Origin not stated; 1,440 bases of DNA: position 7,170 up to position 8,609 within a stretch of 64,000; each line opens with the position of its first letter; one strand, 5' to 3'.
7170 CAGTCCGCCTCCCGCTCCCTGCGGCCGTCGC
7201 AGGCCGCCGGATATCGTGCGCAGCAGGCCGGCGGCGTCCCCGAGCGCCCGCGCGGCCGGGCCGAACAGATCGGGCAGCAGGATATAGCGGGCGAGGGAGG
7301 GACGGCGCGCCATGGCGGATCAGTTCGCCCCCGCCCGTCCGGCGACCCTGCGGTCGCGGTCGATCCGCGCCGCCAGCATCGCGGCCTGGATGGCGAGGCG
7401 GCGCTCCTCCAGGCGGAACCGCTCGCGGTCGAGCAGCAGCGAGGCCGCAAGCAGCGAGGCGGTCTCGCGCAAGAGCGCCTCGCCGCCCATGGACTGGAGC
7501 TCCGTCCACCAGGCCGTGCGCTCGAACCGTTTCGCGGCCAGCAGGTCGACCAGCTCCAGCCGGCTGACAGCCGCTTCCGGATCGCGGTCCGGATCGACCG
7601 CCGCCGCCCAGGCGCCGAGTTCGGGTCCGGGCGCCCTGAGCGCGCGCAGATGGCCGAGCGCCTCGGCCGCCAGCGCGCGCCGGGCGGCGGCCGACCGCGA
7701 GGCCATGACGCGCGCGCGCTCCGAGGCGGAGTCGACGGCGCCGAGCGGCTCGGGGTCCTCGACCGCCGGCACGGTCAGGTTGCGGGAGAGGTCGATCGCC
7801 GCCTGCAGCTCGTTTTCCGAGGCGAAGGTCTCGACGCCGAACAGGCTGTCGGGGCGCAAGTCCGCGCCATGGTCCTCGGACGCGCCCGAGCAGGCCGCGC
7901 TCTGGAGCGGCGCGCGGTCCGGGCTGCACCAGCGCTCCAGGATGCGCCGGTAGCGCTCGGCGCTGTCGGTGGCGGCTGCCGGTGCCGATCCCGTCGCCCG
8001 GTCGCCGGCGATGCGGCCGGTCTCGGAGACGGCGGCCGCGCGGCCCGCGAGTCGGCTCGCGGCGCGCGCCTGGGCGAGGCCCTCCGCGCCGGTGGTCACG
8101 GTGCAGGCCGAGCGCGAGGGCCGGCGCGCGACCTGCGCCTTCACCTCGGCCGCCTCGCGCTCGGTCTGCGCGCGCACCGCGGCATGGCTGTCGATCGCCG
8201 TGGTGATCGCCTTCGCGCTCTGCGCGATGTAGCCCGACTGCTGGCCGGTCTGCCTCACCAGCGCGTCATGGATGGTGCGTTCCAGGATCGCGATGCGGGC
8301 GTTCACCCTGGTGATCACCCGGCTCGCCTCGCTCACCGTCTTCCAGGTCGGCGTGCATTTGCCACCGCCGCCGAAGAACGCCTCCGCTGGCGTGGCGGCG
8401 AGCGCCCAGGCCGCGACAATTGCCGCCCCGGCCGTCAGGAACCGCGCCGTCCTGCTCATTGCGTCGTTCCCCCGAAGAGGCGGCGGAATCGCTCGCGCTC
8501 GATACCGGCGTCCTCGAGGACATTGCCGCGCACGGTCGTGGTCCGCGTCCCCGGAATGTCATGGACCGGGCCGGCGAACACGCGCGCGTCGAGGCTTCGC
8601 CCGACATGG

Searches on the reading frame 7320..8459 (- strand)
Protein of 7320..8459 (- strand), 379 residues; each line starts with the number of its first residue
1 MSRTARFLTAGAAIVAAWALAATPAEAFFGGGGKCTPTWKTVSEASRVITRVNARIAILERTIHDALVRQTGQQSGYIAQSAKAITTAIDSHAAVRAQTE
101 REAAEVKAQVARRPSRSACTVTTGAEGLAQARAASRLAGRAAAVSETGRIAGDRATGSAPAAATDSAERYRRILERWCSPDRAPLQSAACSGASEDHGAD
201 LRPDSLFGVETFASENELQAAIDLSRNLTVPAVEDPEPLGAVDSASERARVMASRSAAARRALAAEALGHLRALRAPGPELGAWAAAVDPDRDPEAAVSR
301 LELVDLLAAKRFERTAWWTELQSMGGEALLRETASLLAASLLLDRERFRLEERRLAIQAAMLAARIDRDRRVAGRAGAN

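Call 13: search_protein_families(library=pfam, proteins=[window:7320-8459:-], max_evalue=0.001)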
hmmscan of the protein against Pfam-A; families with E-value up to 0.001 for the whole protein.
window:7320-8459:- (379 aa): 0 families

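Call 60: search_protein_families(library=ncbifam, proteins=[window:7320-8459:-], max_evalue=0.001)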
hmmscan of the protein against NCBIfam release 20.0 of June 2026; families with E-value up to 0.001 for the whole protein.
window:7320-8459:- (379 aa): 1 family
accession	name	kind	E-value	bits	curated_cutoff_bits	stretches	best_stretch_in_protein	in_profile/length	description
NF033888.1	conj_TraW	equivalog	0.0002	20.6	100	0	298-335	292-329/380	conjugal transfer protein TraW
